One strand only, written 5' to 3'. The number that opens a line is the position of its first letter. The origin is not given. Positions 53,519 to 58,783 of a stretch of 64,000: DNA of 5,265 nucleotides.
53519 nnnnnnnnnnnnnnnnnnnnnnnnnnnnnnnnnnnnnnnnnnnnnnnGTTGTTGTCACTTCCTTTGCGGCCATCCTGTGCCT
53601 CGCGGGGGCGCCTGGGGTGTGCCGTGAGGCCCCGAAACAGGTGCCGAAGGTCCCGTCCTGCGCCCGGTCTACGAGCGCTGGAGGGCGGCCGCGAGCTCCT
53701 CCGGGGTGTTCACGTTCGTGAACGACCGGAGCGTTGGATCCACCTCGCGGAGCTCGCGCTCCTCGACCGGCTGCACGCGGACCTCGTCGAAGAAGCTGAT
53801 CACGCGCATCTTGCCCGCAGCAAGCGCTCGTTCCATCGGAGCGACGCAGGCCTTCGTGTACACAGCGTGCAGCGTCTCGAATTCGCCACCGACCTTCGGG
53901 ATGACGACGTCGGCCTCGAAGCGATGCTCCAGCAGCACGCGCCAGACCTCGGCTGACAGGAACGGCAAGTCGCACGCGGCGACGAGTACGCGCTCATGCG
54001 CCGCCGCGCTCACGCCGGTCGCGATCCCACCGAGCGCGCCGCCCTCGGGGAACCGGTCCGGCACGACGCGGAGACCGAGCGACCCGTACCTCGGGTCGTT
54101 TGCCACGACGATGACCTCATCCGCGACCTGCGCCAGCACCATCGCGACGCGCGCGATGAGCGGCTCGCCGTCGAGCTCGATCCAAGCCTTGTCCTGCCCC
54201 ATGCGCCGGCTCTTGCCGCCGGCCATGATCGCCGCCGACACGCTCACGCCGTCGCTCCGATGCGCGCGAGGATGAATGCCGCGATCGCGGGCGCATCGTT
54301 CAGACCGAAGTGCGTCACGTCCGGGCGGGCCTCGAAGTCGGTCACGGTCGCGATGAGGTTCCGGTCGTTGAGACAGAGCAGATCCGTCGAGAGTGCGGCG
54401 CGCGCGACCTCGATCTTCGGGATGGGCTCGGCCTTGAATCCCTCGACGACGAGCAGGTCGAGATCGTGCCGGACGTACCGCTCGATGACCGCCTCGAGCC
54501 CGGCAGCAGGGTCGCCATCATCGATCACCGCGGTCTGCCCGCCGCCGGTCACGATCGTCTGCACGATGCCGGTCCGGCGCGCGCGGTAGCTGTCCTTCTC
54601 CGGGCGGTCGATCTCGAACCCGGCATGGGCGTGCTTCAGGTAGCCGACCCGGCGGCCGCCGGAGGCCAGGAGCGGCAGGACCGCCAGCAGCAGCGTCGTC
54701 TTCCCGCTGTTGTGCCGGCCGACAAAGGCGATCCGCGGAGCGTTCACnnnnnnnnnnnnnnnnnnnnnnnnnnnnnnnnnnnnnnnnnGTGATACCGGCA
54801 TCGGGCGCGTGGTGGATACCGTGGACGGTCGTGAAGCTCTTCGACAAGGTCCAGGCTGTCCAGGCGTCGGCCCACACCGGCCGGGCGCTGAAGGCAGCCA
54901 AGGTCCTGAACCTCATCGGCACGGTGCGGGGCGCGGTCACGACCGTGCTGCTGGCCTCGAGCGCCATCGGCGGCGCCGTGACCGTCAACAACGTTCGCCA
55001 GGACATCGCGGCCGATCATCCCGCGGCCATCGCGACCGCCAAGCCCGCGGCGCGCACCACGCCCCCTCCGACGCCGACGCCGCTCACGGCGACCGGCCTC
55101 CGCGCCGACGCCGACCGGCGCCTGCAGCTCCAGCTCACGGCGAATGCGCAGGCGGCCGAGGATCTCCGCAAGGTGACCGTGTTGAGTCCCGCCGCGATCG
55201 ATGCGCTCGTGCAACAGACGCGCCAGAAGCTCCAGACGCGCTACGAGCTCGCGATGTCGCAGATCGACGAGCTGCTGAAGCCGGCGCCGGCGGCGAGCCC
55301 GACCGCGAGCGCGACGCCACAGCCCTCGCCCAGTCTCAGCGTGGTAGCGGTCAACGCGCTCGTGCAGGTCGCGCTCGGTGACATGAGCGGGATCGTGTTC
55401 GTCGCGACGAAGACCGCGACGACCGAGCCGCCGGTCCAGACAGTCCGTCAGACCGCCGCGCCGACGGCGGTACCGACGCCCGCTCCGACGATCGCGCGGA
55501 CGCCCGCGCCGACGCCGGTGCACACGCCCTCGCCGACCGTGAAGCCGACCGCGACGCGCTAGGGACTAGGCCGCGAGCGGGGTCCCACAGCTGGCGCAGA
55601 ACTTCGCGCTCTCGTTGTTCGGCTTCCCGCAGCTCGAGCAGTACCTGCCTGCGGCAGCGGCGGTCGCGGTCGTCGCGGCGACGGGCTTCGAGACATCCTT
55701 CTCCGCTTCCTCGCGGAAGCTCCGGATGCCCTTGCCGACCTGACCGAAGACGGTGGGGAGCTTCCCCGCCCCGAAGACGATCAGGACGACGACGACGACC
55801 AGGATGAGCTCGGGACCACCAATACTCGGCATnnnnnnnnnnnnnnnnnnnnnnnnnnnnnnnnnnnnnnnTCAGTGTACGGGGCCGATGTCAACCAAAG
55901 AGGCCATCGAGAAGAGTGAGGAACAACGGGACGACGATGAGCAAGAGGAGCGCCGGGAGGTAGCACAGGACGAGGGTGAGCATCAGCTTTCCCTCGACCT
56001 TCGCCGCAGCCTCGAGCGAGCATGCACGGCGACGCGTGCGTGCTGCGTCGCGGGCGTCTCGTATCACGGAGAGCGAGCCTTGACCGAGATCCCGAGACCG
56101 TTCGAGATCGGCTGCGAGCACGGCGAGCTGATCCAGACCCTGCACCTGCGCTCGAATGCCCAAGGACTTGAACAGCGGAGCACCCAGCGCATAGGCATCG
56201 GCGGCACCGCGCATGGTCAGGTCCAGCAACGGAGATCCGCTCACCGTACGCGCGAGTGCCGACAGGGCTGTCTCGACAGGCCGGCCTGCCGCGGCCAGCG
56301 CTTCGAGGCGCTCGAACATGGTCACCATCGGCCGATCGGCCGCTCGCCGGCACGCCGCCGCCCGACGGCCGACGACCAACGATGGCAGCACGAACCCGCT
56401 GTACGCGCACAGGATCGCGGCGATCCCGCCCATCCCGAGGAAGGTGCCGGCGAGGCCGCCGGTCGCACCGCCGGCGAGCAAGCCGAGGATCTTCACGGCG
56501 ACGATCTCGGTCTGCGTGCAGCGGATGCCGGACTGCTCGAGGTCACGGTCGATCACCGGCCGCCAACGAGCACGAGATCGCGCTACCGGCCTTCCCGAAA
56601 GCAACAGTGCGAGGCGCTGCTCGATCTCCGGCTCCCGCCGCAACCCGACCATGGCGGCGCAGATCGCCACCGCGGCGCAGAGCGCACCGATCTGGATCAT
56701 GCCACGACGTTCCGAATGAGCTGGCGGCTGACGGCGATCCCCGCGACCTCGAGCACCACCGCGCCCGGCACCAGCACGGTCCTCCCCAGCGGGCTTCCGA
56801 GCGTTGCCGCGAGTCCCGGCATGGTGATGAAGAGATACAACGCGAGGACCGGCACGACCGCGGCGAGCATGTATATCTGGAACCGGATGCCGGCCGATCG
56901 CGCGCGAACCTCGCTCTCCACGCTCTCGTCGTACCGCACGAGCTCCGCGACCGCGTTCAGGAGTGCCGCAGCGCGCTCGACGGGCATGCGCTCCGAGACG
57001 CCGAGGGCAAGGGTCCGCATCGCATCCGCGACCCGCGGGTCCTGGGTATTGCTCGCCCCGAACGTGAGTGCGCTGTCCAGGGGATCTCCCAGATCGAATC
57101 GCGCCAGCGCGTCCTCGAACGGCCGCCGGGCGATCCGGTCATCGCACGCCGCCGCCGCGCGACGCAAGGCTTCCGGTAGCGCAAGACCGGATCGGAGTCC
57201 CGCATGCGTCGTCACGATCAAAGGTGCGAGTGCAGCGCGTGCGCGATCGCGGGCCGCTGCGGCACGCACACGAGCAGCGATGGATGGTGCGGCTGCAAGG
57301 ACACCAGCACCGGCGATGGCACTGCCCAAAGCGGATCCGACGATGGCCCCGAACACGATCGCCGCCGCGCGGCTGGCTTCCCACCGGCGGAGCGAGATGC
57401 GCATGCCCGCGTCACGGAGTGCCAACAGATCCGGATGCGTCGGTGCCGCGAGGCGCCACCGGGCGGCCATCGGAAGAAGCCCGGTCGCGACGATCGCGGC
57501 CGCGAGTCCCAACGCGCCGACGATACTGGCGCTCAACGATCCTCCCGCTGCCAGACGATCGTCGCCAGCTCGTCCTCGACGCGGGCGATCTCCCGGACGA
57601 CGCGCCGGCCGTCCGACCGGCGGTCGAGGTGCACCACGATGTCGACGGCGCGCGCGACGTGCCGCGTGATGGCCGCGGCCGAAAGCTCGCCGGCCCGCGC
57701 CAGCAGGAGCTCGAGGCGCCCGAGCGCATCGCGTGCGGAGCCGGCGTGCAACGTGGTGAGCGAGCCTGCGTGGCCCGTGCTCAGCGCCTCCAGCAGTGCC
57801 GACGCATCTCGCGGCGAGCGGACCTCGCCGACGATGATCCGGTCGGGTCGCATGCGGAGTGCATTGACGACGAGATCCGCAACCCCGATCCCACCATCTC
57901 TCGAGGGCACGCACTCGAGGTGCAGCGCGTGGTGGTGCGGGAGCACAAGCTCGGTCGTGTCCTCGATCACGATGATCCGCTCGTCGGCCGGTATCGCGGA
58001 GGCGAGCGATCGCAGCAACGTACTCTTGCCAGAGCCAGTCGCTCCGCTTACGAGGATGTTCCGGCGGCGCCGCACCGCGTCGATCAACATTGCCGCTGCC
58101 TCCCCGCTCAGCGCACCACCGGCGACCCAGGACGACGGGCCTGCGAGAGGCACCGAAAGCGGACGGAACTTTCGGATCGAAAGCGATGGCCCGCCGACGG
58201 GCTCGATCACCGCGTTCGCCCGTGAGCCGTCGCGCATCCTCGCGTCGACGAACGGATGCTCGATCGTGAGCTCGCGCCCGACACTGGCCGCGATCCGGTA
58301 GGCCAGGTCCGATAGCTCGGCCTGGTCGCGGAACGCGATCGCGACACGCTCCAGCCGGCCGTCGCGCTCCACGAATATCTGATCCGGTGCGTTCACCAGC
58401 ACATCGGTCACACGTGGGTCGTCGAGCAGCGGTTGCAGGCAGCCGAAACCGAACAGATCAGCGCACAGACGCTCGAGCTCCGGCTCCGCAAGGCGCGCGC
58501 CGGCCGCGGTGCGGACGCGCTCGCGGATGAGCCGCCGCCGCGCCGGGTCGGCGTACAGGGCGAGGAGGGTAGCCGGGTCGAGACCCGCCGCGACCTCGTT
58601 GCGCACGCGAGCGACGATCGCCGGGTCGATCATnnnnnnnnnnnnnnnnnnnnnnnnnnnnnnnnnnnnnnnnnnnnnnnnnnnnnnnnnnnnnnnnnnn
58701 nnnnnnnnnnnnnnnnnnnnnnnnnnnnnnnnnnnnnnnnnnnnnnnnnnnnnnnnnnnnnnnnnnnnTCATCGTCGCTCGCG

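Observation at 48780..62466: Secretin-less Tad/Flp pilus locus split into two pseudopilin blocks around an island of unrelated genes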

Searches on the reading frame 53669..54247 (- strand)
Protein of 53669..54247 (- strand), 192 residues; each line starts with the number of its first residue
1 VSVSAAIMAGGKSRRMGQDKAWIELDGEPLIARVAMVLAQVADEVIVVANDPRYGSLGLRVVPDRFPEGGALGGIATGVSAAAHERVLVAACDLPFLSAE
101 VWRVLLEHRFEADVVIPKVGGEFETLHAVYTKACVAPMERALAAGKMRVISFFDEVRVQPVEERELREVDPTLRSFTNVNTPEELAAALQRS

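Call 8: search_protein_families(library=pfam, max_evalue=0.01, proteins=[window:53669-54247:-])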
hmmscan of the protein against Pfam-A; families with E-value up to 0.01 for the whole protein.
window:53669-54247:- (192 aa): 3 families
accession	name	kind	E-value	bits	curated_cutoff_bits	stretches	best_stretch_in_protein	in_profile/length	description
PF12804.13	NTP_transf_3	-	4.8e-39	134.5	27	1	5-150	1-153/160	MobA-like NTP transferase domain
PF01128.25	IspD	-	0.00087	19.6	27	1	4-52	2-54/221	2-C-methyl-D-erythritol 4-phosphate cytidylyltransferase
PF01983.22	CofC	-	0.00087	19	22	1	51-125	57-130/217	Guanylyl transferase CofC like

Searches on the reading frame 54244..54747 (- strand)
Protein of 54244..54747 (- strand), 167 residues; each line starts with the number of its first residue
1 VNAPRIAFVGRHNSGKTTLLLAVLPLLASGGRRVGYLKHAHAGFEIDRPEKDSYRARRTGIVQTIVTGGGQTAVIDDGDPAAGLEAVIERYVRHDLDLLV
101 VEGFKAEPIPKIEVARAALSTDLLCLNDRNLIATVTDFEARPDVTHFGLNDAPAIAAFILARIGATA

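Call 8: search_protein_families(library=pfam, max_evalue=0.01, proteins=[window:54244-54747:-])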
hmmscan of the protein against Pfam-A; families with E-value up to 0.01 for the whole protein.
window:54244-54747:- (167 aa): 2 families
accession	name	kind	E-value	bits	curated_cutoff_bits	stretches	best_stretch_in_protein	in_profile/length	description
PF03205.20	MobB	-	6.9e-37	126.7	26.6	1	6-137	2-133/133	Molybdopterin guanine dinucleotide synthesis protein B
PF19993.5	DO-GTPase2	-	0.0029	17.8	27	1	6-29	3-26/226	Double-GTPase 2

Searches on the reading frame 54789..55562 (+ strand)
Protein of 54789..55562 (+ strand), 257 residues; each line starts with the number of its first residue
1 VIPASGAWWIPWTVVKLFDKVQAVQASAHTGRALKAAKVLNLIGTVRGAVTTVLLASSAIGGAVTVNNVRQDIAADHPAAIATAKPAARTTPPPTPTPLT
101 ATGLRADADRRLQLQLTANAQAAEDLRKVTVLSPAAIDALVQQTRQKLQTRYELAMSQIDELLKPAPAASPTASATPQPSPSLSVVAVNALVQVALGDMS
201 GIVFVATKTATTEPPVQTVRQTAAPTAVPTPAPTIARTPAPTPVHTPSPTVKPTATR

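Call 8: search_protein_families(library=pfam, max_evalue=0.01, proteins=[window:54789-55562:+])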
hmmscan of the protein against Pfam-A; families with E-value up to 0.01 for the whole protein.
window:54789-55562:+ (257 aa): 0 families

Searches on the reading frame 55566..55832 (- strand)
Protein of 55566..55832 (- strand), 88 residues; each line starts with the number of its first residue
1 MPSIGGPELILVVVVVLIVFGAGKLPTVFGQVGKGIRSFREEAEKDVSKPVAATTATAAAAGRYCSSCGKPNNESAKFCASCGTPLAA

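Call 8: search_protein_families(library=pfam, max_evalue=0.01, proteins=[window:55566-55832:-])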
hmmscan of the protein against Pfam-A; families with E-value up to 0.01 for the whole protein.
window:55566-55832:- (88 aa): 10 families
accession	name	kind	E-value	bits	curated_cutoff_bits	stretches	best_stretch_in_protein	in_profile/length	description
PF02416.21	TatA_B_E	-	9.8e-13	47.6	21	1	4-46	1-43/53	mttA/Hcf106 family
PF13240.11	Zn_Ribbon_1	-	2.2e-08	34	25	1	64-86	1-23/23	zinc-ribbon domain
PF13248.11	Zn_ribbon_3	-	2.2e-06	27.4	27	1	63-86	3-26/26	zinc-ribbon domain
PF12773.13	DZR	-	3.7e-05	24.2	27.3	1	65-86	1-22/45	Double zinc ribbon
PF09297.16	Zn_ribbon_NUD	-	0.00034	20.7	24.8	0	75-86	2-13/32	NADH pyrophosphatase zinc ribbon domain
PF14803.11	Zn_ribbon_Nudix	-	0.00074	19.8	25.6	0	77-87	1-11/34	Nudix N-terminal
PF24460.1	DUF7575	-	0.0014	18.4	28.5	1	62-86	3-27/28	Domain of unknown function (DUF7575)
PF17032.10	Zn_ribbon_15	-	0.0018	19.5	28.9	1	60-83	50-73/73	zinc-ribbon family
PF24463.1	DUF7577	-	0.0019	18.2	28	1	62-86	2-26/27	Domain of unknown function (DUF7577)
PF16919.11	PknG_rubred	-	0.004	17.5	28.5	0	32-72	7-46/74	Protein kinase G rubredoxin domain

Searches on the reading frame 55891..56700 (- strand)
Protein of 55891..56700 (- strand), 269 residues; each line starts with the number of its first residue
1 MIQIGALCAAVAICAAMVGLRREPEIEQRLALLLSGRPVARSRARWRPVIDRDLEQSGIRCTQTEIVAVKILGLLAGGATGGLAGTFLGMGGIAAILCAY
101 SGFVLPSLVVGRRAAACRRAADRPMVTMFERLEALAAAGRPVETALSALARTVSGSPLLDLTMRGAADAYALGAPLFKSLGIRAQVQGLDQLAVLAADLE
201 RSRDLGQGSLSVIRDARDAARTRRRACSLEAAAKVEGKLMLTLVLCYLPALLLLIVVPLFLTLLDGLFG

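Call 8: search_protein_families(library=pfam, max_evalue=0.01, proteins=[window:55891-56700:-])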
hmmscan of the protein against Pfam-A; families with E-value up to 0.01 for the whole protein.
window:55891-56700:- (269 aa): 1 family
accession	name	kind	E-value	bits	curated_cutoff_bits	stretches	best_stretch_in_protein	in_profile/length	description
PF00482.28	T2SSF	-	0.0001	22.7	25.2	1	134-256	7-124/125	Type II secretion system (T2SS), protein F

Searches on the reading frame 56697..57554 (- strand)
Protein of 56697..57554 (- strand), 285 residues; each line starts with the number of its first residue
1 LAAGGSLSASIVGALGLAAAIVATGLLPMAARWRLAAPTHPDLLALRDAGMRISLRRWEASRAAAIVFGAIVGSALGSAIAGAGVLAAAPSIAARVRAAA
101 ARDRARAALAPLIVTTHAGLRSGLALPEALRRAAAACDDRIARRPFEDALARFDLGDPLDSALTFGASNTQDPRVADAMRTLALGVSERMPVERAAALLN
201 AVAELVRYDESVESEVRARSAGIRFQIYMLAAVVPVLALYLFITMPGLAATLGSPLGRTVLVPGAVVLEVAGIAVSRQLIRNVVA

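Call 8: search_protein_families(library=pfam, max_evalue=0.01, proteins=[window:56697-57554:-])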
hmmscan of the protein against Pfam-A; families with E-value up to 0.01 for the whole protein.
window:56697-57554:- (285 aa): 1 family
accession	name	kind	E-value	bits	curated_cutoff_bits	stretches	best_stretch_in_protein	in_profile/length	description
PF00482.28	T2SSF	-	1e-08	35.6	25.2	1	120-241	9-123/125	Type II secretion system (T2SS), protein F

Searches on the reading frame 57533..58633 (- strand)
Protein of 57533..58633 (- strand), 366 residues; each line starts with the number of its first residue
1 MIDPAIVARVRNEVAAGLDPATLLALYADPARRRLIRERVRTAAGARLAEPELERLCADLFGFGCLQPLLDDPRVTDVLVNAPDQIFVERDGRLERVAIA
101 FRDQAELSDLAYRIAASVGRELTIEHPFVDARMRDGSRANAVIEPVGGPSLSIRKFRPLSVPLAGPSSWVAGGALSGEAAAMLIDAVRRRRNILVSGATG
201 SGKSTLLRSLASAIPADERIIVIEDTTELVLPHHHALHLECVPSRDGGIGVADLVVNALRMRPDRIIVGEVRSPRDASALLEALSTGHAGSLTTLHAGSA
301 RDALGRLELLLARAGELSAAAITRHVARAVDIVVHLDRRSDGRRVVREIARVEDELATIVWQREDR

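Call 8: search_protein_families(library=pfam, max_evalue=0.01, proteins=[window:57533-58633:-])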
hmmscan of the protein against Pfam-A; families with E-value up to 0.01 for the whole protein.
window:57533-58633:- (366 aa): 14 families
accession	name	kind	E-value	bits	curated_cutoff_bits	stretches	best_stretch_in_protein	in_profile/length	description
PF00437.27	T2SSE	-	5.4e-46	157.4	24.9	1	64-320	6-268/370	Type II/IV secretion system protein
PF13191.12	AAA_16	-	1.8e-06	29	32.6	1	183-242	15-64/167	AAA ATPase domain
PF10412.15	TrwB_AAD_bind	-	8.8e-06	25.3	20.5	1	188-327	13-140/387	Type IV secretion-system coupling protein DNA-binding domain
PF25199.1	nSTAND_NTPase5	-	9.4e-06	25.9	34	1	185-228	36-81/145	Novel STAND NTPase 5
PF13401.12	AAA_22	-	8e-05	23.4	27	1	189-244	4-44/130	AAA domain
PF01580.24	FtsK_SpoIIIE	-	0.00012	22.1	24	1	181-210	30-59/221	FtsK/SpoIIIE family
PF06414.18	Zeta_toxin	-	0.00017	21.6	22.3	1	191-287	17-121/199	Zeta toxin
PF13555.12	AAA_29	-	0.00044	20.4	27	1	188-208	20-40/61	P-loop containing region of AAA domain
PF02492.25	cobW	-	0.0009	19.3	20.7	1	193-224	3-34/180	CobW/HypB/UreG, nucleotide-binding domain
PF01443.25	Viral_helicase1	-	0.0014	18.9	21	1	193-231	1-33/228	Viral superfamily 1 RNA helicase core domain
PF20720.3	nSTAND3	-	0.0017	18.5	27.2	1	184-228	11-56/155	Novel STAND NTPase 3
PF00270.35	DEAD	-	0.0018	18.4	26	1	183-236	7-64/167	DEAD/DEAH box helicase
PF00005.33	ABC_tran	-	0.0021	19.1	25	1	189-225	10-46/137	ABC transporter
PF05729.18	NACHT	-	0.0036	17.6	26.7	1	192-214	2-24/167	NACHT domain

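Call 10: find_related_loci(query=window:57533-58633:-, collection=genome_contigs, flank=10000)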
Query window:57533-58633:- (366 aa) in genome_contigs; peptide patterns used: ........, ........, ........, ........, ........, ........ (x = any residue, [..] = any of these).
600 stretches matched a pattern (row limit reached: there are more); 575 encode a relative of the query (tblastn E <= 1e-3); the best 80 are kept; 80 distinct loci.
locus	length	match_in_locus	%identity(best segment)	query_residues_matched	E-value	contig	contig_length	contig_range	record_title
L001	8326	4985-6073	69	1-362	2e-154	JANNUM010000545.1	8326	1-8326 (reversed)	MAG: Chloroflexota bacterium isolate SOY_30_metabat_212 SOY_30_k141_2443510, whole genome shotgun sequence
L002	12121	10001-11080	65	6-365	3e-143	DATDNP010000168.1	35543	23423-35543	MAG TPA_asm: Candidatus Limnocylindria bacterium isolate SMAG_U440 k141_1278070, whole genome shotgun sequence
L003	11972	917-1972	43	8-352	9e-79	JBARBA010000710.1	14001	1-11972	MAG: Anaerolineales bacterium isolate MFD05764_ilm_asm_bin8 k127_3035232, whole genome shotgun sequence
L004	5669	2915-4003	42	8-360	1e-78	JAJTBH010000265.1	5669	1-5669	MAG: Anaerolineae bacterium isolate MS_R1_8 NODE_2171_length_5669_cov_3.185251, whole genome shotgun sequence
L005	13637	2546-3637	41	6-359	1e-78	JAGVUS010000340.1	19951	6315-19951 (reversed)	MAG: Chloroflexota bacterium isolate WAS_Bin_31 WAS_Bin_31_scaffold_1774, whole genome shotgun sequence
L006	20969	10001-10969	46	53-366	2e-78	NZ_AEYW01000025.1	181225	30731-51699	Ruegeria conchae strain TW15 contig00030, whole genome shotgun sequence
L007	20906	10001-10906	46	53-352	4e-77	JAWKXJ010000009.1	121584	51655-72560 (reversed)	MAG: Paracoccaceae bacterium isolate BC2.130 BC2.130.fa-9, whole genome shotgun sequence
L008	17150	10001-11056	43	8-352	1e-76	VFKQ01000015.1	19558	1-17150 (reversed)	MAG: Anaerolineaceae bacterium isolate Bin_58_17 c_000001885536, whole genome shotgun sequence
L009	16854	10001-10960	43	29-360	3e-76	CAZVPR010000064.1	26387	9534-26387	MAG TPA_asm: uncultured Anaerolineales bacterium isolate SRP077602_co5_498 genome assembly, contig: NODE_9144_length_263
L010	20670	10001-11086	41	8-359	3e-76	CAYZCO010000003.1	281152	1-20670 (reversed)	MAG TPA_asm: uncultured Leptolinea sp. isolate binchicken_co27_189 genome assembly, contig: NODE_32_length_281152_cov_21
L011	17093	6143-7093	45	50-364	9e-76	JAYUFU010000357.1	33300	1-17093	MAG: Fimbriiglobus sp. isolate GFS_7859 GFS_7859_356, whole genome shotgun sequence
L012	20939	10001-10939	45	53-362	1e-75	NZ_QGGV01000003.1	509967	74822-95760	Silicimonas algicola strain DSM 103371 Ga0215722_103, whole genome shotgun sequence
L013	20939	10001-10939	45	53-362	3e-75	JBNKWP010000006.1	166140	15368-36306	MAG: Silicimonas sp. isolate A1.bin.10.strict NODE_6_length_166140_cov_25.082300, whole genome shotgun sequence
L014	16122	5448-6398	44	50-364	3e-75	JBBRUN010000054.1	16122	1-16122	MAG: Gemmatales bacterium isolate La3_concoct.211 La3_concoct.211_K_1399913_L_16122_cov_76.0478, whole genome shotgun se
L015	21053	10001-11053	42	9-352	4e-75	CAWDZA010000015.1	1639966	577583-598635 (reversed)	MAG: uncultured Chloroflexia bacterium isolate MFD05674.bin.1.26 genome assembly, contig: contig_27382, whole genome sho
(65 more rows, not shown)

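Call 52: list_cluster_members(proteins=[P0001, P0121, window:57533-58633:-, window:62296-62466:-, window:48780-49214:+, window:59394-59945:-])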
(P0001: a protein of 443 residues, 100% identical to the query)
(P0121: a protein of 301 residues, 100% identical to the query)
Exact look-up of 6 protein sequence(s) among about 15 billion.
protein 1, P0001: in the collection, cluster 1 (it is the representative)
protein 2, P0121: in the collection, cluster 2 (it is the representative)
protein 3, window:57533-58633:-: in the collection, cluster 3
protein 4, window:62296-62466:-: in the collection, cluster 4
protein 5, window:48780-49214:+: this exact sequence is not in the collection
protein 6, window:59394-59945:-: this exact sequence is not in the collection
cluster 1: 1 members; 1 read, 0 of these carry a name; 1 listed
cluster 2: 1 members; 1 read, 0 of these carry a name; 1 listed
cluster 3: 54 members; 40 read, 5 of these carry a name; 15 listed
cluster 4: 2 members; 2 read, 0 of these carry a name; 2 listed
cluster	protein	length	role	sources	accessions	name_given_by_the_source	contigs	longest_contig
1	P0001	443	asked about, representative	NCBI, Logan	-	-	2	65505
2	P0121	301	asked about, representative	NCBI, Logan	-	-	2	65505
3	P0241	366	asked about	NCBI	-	-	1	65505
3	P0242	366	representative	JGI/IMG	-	pilus assembly protein CpaF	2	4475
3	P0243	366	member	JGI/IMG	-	pilus assembly protein CpaF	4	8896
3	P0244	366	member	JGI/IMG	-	pilus assembly protein CpaF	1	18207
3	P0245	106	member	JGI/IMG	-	pilus assembly protein CpaF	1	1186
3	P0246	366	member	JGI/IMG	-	pilus assembly protein CpaF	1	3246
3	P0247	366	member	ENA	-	-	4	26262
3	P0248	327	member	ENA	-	-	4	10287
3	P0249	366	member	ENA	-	-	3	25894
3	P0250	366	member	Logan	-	-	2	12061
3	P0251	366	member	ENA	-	-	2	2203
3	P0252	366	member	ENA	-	-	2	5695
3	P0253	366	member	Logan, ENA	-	-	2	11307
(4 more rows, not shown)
